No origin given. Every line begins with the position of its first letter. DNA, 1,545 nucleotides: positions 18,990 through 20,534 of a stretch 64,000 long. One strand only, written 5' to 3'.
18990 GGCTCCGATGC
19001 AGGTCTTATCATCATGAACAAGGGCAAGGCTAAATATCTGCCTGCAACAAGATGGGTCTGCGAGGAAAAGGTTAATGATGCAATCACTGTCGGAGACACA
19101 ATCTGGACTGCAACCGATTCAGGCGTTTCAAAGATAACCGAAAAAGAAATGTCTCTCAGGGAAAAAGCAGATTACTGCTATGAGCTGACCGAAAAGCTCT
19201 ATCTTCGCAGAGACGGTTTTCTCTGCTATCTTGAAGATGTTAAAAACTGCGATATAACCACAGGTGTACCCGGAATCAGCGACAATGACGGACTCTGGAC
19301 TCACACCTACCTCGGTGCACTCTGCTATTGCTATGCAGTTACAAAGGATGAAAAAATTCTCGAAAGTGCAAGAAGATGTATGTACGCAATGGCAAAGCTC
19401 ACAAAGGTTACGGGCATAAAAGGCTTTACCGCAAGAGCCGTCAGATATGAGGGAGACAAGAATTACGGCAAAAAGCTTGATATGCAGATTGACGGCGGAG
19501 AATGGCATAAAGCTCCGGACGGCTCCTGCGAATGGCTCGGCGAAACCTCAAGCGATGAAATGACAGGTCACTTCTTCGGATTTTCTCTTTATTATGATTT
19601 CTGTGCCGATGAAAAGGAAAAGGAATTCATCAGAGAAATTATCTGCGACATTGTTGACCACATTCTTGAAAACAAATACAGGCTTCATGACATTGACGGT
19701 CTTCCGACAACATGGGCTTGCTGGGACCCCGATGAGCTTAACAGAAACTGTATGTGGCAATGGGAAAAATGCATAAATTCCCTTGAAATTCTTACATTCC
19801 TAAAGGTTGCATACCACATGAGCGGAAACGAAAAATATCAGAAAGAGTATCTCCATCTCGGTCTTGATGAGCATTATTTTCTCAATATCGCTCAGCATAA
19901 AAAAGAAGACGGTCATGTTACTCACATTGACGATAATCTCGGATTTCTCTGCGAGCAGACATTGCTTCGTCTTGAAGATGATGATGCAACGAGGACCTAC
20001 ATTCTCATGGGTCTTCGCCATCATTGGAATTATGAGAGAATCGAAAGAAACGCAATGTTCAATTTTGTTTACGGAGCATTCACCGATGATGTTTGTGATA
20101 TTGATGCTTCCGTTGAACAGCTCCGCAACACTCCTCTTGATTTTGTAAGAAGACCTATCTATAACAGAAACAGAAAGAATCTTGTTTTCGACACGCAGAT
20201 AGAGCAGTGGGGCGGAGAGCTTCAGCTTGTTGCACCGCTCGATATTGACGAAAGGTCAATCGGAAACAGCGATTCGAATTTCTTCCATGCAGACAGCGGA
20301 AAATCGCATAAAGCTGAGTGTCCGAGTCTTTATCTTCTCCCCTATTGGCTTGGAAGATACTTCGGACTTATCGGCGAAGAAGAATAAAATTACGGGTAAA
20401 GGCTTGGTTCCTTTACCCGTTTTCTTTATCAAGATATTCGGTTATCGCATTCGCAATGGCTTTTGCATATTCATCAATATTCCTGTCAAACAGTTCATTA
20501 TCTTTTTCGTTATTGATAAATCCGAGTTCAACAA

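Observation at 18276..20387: Unannotated propeller + helical-barrel enzyme family, copy 1 (candidate new glycosidase family)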

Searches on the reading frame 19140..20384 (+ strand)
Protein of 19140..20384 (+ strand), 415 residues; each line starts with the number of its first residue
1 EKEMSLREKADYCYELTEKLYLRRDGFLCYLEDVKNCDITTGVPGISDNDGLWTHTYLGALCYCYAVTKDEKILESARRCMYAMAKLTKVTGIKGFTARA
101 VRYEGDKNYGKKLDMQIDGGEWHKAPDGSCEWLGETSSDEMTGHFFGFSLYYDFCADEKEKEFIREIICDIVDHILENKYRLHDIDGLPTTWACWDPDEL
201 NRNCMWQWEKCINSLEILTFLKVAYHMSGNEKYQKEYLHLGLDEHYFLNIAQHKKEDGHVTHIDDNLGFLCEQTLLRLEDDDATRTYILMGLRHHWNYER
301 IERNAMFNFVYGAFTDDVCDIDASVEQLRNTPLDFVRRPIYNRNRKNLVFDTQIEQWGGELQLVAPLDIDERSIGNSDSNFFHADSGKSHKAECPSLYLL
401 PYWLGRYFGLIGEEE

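Call 25: search_protein_representatives(alignment_id=A1)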
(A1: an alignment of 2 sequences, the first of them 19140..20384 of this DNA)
Query: 2 sequences, 448 profile positions. Proteins with E-value up to 0.001 (for the whole library): 1780; up to 1e-10: 1045; up to 1e-30: 425. The best 150 are listed.
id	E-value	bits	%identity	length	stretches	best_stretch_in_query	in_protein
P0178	1.9e-198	676.1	-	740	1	2-447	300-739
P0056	5.4e-172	588.9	-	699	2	3-395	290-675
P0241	1.3e-149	515.1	-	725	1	2-446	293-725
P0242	1.2e-140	485.6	-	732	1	1-446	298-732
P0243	1.7e-133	462.0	-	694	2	1-398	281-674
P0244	5.7e-131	453.7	-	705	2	3-390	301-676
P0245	2.6e-129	448.2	-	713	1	3-446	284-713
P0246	4.9e-126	437.4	-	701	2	3-394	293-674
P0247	1.0e-125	436.4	-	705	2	5-395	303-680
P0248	2.4e-124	431.9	-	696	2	3-393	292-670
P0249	1.1e-111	390.1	-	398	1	13-445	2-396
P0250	1.3e-111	389.9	-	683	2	3-391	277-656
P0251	6.4e-110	384.3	-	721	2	4-395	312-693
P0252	7.9e-109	380.7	-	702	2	1-392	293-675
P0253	3.5e-104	365.4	-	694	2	4-396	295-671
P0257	7.6e-95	334.6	-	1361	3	4-395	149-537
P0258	1.1e-93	330.8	-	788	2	4-355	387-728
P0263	9.0e-90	317.9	-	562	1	4-395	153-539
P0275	1.0e-81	291.4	-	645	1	3-445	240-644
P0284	2.2e-79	283.6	-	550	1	1-446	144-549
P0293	8.1e-78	278.5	-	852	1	4-445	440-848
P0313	1.6e-72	261.0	-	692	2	2-395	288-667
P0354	2.0e-62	227.7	-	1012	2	41-382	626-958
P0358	6.6e-62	226.0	-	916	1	2-393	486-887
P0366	3.5e-61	223.6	-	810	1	5-445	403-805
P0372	2.6e-60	220.8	-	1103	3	5-329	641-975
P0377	2.1e-59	217.8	-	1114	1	5-355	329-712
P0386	3.5e-58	213.8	-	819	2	47-369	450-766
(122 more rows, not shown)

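Call 45: predict_structure(alignment_id=A3)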
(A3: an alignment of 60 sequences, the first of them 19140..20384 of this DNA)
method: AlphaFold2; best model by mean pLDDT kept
length: 415 residues; sequences in the alignment: 60
mean_pLDDT: 91.8   pTM: 0.93
mean pLDDT of the five models: 91.8, 91.8, 91.8, 90.7, 90.0
residues with pLDDT >= 90: 305; 70-90: 96; 50-70: 8; < 50: 6
segments of 3 or more residues with pLDDT < 50: 117-119
pLDDT, mean of each block of 10 residues (from residue 1): 85 98 94 94 91 96 99 99 97 93 89 56 90 90 98 99 99 98 89 91 82 97 99 99 97 84 88 98 97 94 94 93 92 92 91 79 89 89 88 96 97 67
secondary structure, 60 per line:
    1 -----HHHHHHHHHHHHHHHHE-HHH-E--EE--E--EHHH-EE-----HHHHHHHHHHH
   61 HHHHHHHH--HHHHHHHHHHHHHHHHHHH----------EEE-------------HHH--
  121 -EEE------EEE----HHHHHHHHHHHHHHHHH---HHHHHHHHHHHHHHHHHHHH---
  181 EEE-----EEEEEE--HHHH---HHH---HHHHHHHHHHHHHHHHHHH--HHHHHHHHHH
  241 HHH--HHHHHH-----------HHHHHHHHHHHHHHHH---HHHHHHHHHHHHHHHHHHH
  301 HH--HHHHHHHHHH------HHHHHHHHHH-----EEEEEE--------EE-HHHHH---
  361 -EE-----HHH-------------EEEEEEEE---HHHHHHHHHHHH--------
elements in order: H6-21 H50-68 H71-89 E100-102 E122-124 E131-133 H138-154 H158-177 E181-183 E189-194 H197-200 H210-228 H231-243 H246-251 H263-278 H282-302 H305-314 H321-330 E336-341 H353-357 E385-392 H396-407

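Call 48: fold_search(model_id=the predicted structure, library=pdb)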
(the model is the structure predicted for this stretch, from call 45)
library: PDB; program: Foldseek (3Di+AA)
matches with E <= 10: 304; with E <= 0.001: 5
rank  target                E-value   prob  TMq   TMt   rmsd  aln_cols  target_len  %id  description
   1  7d5g_A                4.0e-05  1.00  0.44  0.46  10.2       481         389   14  Crystal structure of the CsCE with ligand to have a insight into the catalytic mechanism (released 2021-12-01)
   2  3vw5_A                1.1e-04  1.00  0.46  0.48   9.6       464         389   12  Crystal structure of sugar epimerase from ruminal bacterium (released 2013-06-26)
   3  5zig_A                4.6e-04  1.00  0.46  0.47   9.5       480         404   12  The Structure of cellobiose 2-epimerase from Spirochaeta thermophila DSM 6192 (released 2019-04-10)
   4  5zig_D                6.6e-04  1.00  0.48  0.50   8.5       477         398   12  The Structure of cellobiose 2-epimerase from Spirochaeta thermophila DSM 6192 (released 2019-04-10)
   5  5zhb_A                8.3e-04  1.00  0.49  0.51   8.8       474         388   11  Structure of Cellobiose 2-Epimerase from Bacillus thermoamylovorans B4167 (released 2019-06-19)
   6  3gt5                  2.2e-03  1.00  0.49  0.52   8.4       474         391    9  Crystal structure of an N-acetylglucosamine 2-epimerase family protein from Xylella fastidiosa (released 2009-04-14)
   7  3wkf                  2.3e-03  1.00  0.47  0.48   9.3       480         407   14  Crystal structure of cellobiose 2-epimerase (released 2013-12-25)
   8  5zig_C                3.5e-03  1.00  0.46  0.48   9.0       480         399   12  The Structure of cellobiose 2-epimerase from Spirochaeta thermophila DSM 6192 (released 2019-04-10)
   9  4mu9_A                3.6e-03  1.00  0.43  0.49  10.4       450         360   10  Crystal structure of a putative glycosylhydrolase (BT_3782) from Bacteroides thetaiotaomicron VPI-5482 at 1.89 A resol (released 2013-10-09)
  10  8qf8_A                3.6e-03  1.00  0.42  0.25  12.3       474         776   10  GH146 beta-L-arabinofuranosidase from Bacteroides thetaioatomicron in complex with beta-l-arabinofurano cyclophellitol (released 2023-12-13)
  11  5gy0_A                4.3e-03  1.00  0.47  0.35  10.7       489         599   11  Crystal structure of endoglucanase CelQ from Clostridium thermocellum complexed with cellotetraose (released 2017-09-27)
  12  3wiw                  4.8e-03  1.00  0.47  0.51   9.4       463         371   10  Crystal structure of unsaturated glucuronyl hydrolase specific for heparin (released 2014-01-08)
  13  5dgq_A                5.2e-03  1.00  0.45  0.35  11.7       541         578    9  Crystal structure of GH9 exo-beta-D-glucosaminidase PBPRA0520 (released 2015-12-09)
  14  8qf8_B                5.7e-03  1.00  0.37  0.22   9.0       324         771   13  GH146 beta-L-arabinofuranosidase from Bacteroides thetaioatomicron in complex with beta-l-arabinofurano cyclophellitol (released 2023-12-13)
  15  1fp3_A                5.7e-03  1.00  0.45  0.46   8.9       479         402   10  CRYSTAL STRUCTURE OF N-ACYL-D-GLUCOSAMINE 2-EPIMERASE FROM PORCINE KIDNEY (released 2000-11-22)
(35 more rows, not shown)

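Call 54: search_protein_families(library=pfam, proteins=[P0257, P0354, P0372, P0377, P0358, P0293, P0366, P0386, P0258], max_evalue=0.001)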
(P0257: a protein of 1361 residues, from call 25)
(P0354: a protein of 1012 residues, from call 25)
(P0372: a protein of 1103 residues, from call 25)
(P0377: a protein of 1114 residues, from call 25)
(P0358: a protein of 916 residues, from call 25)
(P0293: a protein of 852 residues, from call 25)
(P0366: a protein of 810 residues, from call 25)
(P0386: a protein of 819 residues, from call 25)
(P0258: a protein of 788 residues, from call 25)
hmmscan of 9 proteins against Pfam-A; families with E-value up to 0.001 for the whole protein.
P0257 (1361 aa): 0 families

P0354 (1012 aa): 3 families
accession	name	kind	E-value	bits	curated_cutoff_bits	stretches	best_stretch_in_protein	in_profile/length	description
PF13088.12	BNR_2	-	1e-29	104.2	31.4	1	56-325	1-277/277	BNR repeat-like domain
PF07494.17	Reg_prop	-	3.8e-10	39.1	20.4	0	503-525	1-23/24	Two component regulator propeller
PF13859.12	BNR_3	-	7.4e-05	22.7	27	1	55-250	8-214/308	BNR repeat-like domain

P0372 (1103 aa): 2 families
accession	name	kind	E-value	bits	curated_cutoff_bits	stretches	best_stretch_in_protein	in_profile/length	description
PF07494.17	Reg_prop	-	9e-18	62.5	20.4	0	567-589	1-23/24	Two component regulator propeller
PF08450.18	SGL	-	2.4e-06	27.8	26.3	0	572-631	42-105/246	SMP-30/Gluconolactonase/LRE-like region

P0377 (1114 aa): 1 family
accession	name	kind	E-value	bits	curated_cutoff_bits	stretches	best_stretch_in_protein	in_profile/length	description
PF07494.17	Reg_prop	-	1.3e-05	25.2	20.4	0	255-277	1-23/24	Two component regulator propeller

P0358 (916 aa): 1 family
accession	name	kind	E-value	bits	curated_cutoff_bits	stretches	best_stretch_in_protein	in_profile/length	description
PF07494.17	Reg_prop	-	3.8e-08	33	20.4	0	457-478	2-23/24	Two component regulator propeller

P0293 (852 aa): 1 family
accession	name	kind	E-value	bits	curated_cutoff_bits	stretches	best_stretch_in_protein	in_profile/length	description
PF07494.17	Reg_prop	-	7.3e-05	22.9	20.4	0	410-430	3-23/24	Two component regulator propeller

P0366 (810 aa): 1 family
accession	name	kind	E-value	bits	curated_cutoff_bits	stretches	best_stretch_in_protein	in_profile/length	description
PF07494.17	Reg_prop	-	2.3e-11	42.9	20.4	0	284-304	3-23/24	Two component regulator propeller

P0386 (819 aa): 0 families

P0258 (788 aa): 2 families
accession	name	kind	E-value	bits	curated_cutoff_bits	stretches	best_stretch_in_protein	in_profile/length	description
PF07494.17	Reg_prop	-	1.6e-08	34.2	20.4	0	357-377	3-23/24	Two component regulator propeller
PF01428.23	zf-AN1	-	1.4e-06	28.8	27.9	1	14-48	1-37/40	AN1-like Zinc finger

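Call 75: list_cluster_members(proteins=[P0241, P0245, P0257, P0354, P0263, P0275, P0293, P0372, P0178, P0284])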
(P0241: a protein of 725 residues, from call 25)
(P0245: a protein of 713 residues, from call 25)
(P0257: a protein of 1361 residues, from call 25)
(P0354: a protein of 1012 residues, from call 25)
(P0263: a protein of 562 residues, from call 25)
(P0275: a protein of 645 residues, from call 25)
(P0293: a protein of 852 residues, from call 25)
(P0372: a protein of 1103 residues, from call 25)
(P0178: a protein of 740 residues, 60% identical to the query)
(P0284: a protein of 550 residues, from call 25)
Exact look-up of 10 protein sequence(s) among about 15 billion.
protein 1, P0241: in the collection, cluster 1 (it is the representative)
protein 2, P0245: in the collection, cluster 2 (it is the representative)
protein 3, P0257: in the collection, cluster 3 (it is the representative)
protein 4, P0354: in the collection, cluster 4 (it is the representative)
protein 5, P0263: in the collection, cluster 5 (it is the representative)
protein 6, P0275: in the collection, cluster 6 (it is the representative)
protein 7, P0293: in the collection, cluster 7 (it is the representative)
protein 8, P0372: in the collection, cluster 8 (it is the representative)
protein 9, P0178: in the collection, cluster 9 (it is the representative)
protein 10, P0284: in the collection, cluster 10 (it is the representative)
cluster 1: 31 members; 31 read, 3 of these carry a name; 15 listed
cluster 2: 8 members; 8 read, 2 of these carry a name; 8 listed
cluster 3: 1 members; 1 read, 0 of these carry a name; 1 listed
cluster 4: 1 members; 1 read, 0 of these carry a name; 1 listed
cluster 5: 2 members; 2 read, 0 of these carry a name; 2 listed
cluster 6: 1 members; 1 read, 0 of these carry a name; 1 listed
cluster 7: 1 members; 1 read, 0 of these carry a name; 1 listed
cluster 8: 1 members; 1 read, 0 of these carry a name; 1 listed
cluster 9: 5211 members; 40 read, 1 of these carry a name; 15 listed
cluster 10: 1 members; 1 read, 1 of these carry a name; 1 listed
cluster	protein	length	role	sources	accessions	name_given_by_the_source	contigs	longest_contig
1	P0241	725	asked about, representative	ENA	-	-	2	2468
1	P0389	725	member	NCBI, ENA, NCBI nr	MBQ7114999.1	MAG: hypothetical protein IJN94_01130 [Clostridia bacterium] | hypothetical protein [Clostridia bacterium]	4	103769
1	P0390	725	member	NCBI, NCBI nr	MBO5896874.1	MAG: hypothetical protein J6Q83_06205 [Clostridia bacterium] | hypothetical protein [Clostridia bacterium]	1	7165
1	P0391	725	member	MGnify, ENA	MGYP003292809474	FL=1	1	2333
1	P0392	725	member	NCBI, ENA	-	-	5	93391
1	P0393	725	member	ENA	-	-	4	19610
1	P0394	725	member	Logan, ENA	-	-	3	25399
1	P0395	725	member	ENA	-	-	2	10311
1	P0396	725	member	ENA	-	-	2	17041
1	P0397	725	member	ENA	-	-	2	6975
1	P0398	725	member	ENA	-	-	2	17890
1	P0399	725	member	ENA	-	-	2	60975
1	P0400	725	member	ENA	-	-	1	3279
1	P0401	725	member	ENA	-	-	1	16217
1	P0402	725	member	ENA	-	-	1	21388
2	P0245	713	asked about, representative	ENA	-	-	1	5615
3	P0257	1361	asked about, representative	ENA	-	-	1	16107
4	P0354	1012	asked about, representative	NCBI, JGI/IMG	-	-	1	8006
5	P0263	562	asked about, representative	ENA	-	-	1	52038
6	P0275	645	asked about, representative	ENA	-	-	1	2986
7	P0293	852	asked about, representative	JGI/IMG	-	-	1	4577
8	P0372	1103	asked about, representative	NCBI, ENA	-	-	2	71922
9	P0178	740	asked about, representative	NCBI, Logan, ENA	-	-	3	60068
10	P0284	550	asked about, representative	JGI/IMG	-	hypothetical protein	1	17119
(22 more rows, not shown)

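Call 96: find_encoding_contigs(protein=P0313, flank=7000, max_places=2)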
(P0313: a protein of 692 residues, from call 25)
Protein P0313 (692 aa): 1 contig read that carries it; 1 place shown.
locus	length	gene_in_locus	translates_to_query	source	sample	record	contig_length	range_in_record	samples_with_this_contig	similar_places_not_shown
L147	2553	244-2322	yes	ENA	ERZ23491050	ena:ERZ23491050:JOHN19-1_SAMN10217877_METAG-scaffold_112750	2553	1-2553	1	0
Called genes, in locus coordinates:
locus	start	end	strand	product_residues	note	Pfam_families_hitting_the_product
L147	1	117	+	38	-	?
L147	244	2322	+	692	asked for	PF07494:Reg_prop (faint)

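Call 97: find_encoding_contigs(protein=P0354, flank=7000, max_places=2)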
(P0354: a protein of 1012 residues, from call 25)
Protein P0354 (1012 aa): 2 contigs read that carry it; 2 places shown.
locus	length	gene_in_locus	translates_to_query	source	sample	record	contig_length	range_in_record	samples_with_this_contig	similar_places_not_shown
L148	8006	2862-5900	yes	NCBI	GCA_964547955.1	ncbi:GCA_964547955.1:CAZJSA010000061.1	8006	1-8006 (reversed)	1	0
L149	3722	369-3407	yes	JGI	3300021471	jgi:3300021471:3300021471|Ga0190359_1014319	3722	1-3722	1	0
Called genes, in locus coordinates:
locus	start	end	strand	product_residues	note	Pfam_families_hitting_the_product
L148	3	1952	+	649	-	?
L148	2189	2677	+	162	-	-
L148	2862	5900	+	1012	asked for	PF13088:BNR_2, PF07494:Reg_prop (faint)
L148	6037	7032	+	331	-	PF02154:FliM, PF01052:FliMN_C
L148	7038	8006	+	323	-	?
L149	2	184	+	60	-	?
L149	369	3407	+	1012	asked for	PF13088:BNR_2, PF07494:Reg_prop (faint)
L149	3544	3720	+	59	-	?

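Call 98: find_encoding_contigs(protein=P0263, flank=7000, max_places=1)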
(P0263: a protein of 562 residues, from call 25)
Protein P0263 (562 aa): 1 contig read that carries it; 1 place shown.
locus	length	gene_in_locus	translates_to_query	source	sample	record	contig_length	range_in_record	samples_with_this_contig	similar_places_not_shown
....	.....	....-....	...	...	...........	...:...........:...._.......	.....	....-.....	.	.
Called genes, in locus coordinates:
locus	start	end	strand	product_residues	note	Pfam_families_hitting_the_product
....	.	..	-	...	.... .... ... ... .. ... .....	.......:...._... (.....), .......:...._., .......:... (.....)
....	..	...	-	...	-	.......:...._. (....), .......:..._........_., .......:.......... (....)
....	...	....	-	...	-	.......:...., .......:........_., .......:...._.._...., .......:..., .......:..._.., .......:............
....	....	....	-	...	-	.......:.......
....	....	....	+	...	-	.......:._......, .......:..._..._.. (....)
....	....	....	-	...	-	-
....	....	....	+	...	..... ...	-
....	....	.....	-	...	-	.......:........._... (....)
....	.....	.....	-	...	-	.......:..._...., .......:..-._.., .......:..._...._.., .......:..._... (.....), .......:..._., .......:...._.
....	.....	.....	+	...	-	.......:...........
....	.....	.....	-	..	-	-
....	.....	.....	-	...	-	-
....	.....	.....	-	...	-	-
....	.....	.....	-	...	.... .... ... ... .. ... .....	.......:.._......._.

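Call 99: find_encoding_contigs(protein=P0372, flank=7000, max_places=1)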
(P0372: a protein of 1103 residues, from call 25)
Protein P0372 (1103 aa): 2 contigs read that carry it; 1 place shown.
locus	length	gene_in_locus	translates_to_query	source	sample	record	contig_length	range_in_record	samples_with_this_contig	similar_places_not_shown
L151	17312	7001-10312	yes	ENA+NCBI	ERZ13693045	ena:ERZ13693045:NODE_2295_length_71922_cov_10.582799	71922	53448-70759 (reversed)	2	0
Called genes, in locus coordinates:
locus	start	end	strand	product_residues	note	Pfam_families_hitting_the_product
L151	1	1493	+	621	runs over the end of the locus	PF25954:Beta-barrel_RND_2 (weak), PF25990:Beta-barrel_YknX, PF25967:RND-MFP_C (weak), PF25975:CzcB_C, PF25989:YknX_C (weak)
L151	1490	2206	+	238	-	PF02463:SMC_N (faint), PF00005:ABC_tran, PF13304:AAA_21 (faint)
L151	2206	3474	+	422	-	PF12704:MacB_PCD, PF02687:FtsX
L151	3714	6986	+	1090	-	PF02837:Glyco_hydro_2_N, PF22666:Glyco_hydro_2_N2 (weak), PF00703:Glyco_hydro_2, PF02836:Glyco_hydro_2_C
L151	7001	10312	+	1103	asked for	PF07494:Reg_prop (faint), PF08450:SGL (faint)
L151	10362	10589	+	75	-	PF10262:Rdx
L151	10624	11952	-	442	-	-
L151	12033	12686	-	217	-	PF00406:ADK, PF13207:AAA_17, PF13238:AAA_18 (weak), PF05191:ADK_lid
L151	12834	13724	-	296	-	PF07963:N_methyl, PF07596:SBP_bac_10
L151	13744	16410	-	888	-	PF22494:choice_anch_I (faint), PF10282:Lactonase (weak), PF04185:Phosphoesterase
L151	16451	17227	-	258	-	PF01804:Penicil_amidase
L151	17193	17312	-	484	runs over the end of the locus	PF01804:Penicil_amidase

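Call 100: find_encoding_contigs(protein=P0284, flank=7000, max_places=1)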
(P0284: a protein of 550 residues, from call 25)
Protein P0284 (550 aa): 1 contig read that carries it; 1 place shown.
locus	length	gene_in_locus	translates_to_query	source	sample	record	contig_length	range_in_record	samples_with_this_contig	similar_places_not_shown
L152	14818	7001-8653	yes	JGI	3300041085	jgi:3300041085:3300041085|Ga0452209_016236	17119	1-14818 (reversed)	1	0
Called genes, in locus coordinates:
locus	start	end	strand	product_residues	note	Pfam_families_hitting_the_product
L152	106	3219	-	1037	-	PF00873:ACR_tran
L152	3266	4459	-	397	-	-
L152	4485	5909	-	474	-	PF02321:OEP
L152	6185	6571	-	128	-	-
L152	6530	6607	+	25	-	-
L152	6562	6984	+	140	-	-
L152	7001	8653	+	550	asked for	-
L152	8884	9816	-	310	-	PF12146:Hydrolase_4, PF00561:Abhydrolase_1, PF12697:Abhydrolase_6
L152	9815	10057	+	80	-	-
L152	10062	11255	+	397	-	PF04773:FecR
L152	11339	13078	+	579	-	PF00069:Pkinase, PF01636:APH (faint), PF07714:PK_Tyr_Ser-Thr, PF03109:ABC1 (weak), PF13646:HEAT_2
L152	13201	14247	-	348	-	PF12838:Fer4_7 (faint), PF13237:Fer4_10 (weak), PF14697:Fer4_21, PF13187:Fer4_9 (weak), PF00037:Fer4 (weak), PF12837:Fer4_6 (weak)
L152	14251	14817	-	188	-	?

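Call 101: find_encoding_contigs(protein=P0257, flank=7000, max_places=1)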
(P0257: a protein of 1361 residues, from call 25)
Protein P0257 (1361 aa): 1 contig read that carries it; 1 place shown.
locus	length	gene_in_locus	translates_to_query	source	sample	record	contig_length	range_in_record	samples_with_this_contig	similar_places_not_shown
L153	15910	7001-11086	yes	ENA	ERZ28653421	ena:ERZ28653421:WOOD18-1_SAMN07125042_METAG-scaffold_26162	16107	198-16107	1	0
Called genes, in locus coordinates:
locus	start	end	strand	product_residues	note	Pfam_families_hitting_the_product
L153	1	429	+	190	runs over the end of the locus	PF13618:Gluconate_2-dh3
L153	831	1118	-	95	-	-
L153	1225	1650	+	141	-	PF04794:YdjC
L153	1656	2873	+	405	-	PF00534:Glycos_transf_1, PF13692:Glyco_trans_1_4, PF20706:GT4-conflict (faint)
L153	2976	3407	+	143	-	PF00892:EamA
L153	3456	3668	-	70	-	-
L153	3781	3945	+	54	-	PF00708:Acylphosphatase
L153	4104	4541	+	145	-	PF20136:DUF6526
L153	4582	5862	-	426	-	PF00251:Glyco_hydro_32N, PF04616:Glyco_hydro_43 (weak)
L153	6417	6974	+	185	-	-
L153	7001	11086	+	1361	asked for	-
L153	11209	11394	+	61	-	PF05532:CsbD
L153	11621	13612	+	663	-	PF02705:K_trans, PF22776:K_trans_C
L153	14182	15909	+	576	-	?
